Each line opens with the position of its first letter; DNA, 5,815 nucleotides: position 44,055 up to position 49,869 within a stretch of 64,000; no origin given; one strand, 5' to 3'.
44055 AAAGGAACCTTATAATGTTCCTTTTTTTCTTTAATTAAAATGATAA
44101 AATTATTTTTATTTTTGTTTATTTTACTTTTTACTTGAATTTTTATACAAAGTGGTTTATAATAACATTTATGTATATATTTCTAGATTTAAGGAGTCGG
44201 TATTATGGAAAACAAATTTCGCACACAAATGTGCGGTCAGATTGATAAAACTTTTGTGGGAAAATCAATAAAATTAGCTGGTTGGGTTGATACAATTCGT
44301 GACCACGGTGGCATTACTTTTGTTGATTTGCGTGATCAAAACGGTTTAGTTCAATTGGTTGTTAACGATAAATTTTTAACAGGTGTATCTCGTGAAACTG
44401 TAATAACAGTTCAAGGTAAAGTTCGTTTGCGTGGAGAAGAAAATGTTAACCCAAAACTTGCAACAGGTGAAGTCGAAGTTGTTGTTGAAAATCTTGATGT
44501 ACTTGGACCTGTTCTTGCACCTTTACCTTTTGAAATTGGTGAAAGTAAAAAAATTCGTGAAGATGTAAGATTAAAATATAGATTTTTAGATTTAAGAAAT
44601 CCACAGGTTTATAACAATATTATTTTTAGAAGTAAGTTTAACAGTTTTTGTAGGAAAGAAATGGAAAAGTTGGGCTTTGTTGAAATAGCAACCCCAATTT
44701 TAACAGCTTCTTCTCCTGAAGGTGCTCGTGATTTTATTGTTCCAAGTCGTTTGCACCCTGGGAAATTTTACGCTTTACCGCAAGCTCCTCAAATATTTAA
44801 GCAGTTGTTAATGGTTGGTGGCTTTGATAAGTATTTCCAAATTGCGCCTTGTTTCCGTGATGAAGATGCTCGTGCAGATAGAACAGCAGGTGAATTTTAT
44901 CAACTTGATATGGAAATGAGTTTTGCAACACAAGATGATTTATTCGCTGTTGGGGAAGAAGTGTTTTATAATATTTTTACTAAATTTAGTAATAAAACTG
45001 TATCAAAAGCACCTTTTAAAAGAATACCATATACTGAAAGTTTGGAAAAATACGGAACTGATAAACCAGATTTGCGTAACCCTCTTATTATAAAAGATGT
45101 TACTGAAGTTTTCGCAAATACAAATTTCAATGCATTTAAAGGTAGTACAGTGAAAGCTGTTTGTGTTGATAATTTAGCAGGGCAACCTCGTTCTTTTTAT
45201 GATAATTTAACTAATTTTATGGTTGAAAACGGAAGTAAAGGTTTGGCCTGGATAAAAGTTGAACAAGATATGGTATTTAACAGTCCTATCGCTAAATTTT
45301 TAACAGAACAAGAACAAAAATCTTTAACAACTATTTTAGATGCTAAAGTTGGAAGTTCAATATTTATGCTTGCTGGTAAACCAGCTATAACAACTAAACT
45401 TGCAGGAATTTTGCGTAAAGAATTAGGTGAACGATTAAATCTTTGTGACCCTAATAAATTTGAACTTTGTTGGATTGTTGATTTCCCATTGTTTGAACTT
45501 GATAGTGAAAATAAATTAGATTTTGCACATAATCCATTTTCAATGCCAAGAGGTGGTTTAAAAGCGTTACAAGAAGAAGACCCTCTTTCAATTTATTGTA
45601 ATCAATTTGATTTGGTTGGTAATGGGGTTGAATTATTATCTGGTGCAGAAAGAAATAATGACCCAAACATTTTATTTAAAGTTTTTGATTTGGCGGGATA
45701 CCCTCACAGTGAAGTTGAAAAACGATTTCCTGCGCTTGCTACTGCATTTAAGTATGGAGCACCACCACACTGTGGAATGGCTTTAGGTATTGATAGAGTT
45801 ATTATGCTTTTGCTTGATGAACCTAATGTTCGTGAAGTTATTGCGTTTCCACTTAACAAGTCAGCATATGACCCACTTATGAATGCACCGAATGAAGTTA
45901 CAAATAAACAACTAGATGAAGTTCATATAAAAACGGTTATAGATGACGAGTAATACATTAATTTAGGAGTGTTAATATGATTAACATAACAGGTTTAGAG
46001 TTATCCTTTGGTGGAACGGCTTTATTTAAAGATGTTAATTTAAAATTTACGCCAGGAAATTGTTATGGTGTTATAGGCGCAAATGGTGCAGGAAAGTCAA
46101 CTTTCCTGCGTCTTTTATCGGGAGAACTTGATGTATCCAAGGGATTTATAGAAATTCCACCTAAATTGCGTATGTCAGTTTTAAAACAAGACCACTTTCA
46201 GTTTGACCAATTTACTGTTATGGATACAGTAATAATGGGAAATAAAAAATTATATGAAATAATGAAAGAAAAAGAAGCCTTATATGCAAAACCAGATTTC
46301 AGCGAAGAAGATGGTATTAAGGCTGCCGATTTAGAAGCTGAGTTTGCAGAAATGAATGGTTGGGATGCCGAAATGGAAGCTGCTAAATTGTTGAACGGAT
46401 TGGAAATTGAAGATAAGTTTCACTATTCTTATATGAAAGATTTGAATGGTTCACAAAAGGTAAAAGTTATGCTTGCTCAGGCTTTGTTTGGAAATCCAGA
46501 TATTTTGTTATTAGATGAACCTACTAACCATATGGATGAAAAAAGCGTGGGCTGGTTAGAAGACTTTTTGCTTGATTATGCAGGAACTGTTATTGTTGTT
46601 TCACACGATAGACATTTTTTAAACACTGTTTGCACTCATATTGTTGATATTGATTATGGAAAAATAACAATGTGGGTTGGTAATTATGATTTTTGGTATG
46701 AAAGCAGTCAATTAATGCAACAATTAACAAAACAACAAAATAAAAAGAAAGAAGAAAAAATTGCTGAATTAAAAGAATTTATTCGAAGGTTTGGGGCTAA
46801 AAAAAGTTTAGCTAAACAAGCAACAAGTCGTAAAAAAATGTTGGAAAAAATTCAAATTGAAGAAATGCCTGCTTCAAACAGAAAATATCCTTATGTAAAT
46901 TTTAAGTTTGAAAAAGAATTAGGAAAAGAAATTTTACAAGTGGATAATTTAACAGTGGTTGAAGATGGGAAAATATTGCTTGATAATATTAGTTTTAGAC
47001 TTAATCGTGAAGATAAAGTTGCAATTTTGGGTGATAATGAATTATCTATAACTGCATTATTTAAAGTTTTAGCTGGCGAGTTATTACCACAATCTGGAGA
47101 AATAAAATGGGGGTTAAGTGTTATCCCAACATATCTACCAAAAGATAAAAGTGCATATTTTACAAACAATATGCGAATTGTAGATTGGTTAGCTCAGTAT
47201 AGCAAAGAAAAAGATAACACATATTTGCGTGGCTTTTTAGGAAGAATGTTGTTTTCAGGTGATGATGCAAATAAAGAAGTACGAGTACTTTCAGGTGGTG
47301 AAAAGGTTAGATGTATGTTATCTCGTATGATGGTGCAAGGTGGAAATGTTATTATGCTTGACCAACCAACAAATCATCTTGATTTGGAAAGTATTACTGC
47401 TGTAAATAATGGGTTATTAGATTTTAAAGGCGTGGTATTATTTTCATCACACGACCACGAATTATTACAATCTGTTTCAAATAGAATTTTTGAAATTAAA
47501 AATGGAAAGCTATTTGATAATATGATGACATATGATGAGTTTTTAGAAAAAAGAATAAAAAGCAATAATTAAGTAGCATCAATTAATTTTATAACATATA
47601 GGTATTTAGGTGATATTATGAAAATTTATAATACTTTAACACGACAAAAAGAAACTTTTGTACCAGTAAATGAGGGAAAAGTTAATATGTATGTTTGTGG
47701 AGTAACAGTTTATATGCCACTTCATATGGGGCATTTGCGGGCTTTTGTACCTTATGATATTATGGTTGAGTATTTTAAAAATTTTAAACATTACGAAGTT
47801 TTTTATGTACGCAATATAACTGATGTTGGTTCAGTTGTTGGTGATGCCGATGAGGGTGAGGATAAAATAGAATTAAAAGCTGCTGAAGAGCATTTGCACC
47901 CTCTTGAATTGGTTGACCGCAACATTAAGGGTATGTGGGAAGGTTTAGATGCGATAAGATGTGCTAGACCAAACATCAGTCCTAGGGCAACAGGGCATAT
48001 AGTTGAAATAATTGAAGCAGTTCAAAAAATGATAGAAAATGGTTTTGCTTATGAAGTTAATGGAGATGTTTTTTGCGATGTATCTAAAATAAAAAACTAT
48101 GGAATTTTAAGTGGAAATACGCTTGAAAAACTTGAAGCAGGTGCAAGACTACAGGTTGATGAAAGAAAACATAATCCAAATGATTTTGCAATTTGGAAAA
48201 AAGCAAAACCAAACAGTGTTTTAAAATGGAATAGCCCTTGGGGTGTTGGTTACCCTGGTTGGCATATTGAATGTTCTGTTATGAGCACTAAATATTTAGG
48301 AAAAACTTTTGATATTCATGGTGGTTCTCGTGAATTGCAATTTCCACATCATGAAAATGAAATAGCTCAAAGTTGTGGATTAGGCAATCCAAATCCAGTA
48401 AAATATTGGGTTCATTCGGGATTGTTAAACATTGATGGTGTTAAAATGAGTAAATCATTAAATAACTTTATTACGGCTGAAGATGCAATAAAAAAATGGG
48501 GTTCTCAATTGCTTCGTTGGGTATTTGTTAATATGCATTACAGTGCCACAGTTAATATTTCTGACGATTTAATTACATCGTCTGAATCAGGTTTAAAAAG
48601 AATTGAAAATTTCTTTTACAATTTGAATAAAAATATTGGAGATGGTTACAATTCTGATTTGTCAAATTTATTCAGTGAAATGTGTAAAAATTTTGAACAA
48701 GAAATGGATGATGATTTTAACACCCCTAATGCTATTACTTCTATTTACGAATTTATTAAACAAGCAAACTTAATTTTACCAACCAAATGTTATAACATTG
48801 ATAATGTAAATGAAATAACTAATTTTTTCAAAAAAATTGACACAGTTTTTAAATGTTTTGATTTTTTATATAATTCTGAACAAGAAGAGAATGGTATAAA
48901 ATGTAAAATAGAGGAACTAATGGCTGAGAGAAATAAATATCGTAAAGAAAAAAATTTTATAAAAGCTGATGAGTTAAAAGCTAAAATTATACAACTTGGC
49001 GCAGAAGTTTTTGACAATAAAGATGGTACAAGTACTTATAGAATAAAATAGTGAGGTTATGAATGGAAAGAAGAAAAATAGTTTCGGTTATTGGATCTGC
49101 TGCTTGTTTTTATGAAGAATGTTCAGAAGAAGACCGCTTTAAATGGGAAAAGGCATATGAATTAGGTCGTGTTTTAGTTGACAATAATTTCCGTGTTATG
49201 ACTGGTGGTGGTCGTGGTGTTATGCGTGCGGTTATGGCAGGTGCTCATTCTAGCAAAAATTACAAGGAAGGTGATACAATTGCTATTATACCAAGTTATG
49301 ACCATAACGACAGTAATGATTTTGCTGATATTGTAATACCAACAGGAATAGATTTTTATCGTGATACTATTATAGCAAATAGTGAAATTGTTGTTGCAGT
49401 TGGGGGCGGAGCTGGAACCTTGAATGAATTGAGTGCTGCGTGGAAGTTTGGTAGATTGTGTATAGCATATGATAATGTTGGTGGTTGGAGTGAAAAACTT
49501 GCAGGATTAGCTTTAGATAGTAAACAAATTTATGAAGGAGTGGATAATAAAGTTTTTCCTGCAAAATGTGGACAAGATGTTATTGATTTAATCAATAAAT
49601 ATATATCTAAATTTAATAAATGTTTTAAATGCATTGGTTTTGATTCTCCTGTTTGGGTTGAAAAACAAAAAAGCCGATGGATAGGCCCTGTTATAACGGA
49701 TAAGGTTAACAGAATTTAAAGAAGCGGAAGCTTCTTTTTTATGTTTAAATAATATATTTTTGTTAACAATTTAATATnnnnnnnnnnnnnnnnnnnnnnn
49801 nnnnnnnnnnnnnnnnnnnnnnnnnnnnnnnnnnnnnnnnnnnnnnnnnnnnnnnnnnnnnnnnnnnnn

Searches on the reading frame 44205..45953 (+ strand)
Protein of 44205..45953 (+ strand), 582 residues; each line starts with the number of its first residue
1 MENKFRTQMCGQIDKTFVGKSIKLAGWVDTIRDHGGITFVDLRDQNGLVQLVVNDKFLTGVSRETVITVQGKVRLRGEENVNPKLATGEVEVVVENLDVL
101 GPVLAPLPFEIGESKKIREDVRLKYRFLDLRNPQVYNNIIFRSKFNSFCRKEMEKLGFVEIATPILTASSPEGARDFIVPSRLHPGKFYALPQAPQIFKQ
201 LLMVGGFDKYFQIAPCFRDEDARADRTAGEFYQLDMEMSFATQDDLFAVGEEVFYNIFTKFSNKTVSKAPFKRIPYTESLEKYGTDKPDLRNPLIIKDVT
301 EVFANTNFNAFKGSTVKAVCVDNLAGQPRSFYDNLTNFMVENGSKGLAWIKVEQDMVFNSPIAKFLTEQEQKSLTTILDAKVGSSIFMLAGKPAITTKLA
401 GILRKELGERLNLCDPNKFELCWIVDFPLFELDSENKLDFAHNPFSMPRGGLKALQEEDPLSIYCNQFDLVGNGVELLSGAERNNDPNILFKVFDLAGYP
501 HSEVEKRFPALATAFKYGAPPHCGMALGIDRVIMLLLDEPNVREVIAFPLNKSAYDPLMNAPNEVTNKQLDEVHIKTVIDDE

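Call 8: search_protein_families(library=pfam, proteins=[window:44205-45953:+], max_evalue=0.001)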
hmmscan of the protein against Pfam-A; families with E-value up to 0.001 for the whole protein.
window:44205-45953:+ (582 aa): 3 families
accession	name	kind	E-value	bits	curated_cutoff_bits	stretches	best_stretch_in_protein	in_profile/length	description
PF00152.25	tRNA-synt_2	-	1.4e-104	349.9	25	1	119-551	2-307/308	tRNA synthetases class II (D, K and N)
PF02938.19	GAD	-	3.2e-17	63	23.4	1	312-398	7-93/95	GAD domain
PF01336.31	tRNA_anti-codon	-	7.4e-14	51.9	27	1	23-100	2-75/75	OB-fold nucleic acid binding domain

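Call 29: list_cluster_members(proteins=[window:44205-45950:+, window:17329-18090:+, window:39782-42124:+, P0001, window:47618-49048:+])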
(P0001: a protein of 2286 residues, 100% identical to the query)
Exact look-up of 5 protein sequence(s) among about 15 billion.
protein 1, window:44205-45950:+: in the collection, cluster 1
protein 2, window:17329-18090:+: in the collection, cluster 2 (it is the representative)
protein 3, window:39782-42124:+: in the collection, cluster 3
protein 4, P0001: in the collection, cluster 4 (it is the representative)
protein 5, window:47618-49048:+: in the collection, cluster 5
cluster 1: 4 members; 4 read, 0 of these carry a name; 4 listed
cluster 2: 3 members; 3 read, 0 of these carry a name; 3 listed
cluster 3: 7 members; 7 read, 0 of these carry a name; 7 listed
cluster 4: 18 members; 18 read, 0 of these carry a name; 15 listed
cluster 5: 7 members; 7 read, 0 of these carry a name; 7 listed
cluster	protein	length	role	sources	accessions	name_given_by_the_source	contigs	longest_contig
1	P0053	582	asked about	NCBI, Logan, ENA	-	-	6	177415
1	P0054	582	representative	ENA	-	-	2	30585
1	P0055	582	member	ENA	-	-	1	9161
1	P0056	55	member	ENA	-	-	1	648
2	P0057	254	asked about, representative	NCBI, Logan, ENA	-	-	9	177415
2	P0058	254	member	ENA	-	-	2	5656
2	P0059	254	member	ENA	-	-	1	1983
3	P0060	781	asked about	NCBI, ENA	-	-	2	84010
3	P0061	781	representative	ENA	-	-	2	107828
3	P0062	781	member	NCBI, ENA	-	-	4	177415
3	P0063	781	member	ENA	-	-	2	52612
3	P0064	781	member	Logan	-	-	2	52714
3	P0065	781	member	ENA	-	-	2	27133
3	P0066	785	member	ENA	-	-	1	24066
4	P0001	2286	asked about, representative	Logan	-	-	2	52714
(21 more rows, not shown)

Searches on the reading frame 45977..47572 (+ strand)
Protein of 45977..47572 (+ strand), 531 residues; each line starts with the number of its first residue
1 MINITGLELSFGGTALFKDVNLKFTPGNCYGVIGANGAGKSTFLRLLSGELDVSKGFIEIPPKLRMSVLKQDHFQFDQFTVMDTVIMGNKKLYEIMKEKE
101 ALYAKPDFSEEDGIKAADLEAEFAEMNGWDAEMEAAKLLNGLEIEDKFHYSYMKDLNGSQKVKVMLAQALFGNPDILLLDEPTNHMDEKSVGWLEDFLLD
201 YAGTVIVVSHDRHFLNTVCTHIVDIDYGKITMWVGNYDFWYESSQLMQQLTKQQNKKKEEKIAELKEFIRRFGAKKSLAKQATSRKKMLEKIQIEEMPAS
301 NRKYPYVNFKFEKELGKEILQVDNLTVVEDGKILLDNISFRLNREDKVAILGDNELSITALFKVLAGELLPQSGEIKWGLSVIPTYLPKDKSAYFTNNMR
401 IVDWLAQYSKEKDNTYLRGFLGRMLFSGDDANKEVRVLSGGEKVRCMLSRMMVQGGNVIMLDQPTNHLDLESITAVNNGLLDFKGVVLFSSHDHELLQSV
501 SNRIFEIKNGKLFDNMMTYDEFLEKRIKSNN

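Call 8: search_protein_families(library=pfam, proteins=[window:45977-47572:+], max_evalue=0.001)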
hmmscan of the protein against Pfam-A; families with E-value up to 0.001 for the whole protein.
window:45977-47572:+ (531 aa): 4 families
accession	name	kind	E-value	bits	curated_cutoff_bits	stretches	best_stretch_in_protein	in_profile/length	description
PF00005.33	ABC_tran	-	8.4e-39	133.7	25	2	17-184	1-137/137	ABC transporter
PF12848.13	ABC_tran_Xtn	-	3.5e-21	75.5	25.9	1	223-308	1-84/85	ABC transporter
PF13304.12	AAA_21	-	3.3e-07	31.1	27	0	30-48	2-20/304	AAA domain, putative AbiEii toxin, Type IV TA system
PF02463.25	SMC_N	-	0.00017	21.5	40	0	263-502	121-206/220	RecF/RecN/SMC N terminal domain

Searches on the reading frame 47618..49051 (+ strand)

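Call 8: search_protein_families(library=pfam, proteins=[window:47618-49051:+], max_evalue=0.001)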
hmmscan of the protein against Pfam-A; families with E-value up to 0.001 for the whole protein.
window:47618-49051:+ (477 aa): 4 families
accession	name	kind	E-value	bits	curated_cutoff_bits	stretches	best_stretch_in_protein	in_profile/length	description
PF01406.26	tRNA-synt_1e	-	9.1e-104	347.5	27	1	14-322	2-299/301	tRNA synthetases class I (C) catalytic domain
PF09334.17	tRNA-synt_1g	-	2.1e-10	40.4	20.1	1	265-306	316-357/391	tRNA synthetases class I (M)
PF09190.17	DALR_2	-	2.5e-10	41.2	22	1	358-411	1-53/57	DALR domain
PF00133.28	tRNA-synt_1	-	6.8e-06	25.5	22.7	1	255-315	353-414/414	tRNA synthetases class I (I, L, M and V)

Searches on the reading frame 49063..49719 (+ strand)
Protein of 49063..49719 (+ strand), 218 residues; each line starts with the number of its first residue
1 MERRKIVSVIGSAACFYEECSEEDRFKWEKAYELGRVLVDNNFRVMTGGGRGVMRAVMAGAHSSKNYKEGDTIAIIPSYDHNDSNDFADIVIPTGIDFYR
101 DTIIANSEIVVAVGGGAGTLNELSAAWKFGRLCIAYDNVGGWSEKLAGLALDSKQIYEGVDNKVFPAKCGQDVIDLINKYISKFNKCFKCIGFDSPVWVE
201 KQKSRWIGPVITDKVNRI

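Call 96: search_protein_families(library=pfam, proteins=[window:49063-49719:+], max_evalue=0.001)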
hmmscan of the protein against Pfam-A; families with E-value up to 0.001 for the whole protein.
window:49063-49719:+ (218 aa): 2 families
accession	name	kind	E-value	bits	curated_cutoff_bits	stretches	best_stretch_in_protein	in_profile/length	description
PF18306.6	LDcluster4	-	6.9e-27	94.4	26.3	1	5-142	2-125/151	SLOG cluster4 family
PF18185.7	STALD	-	8.1e-07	29.1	24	1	3-148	14-167/211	Sir2- and TIR-associating SLOG family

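Call 102: search_protein_families(library=padloc, proteins=[window:49063-49719:+], max_evalue=0.01)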
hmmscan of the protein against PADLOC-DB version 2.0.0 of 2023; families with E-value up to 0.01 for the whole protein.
window:49063-49719:+ (218 aa): 3 families
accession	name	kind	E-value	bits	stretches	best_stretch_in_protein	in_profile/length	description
PDLC00407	ThsA1|ThsA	-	1.4e-05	22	1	4-153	280-436/478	STALD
PDLC00412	ThsA1|ThsA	-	1.8e-05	22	1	4-114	116-223/314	STALD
PDLC00416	ThsA1|ThsA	-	0.00016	19.4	1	21-113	50-140/226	STALD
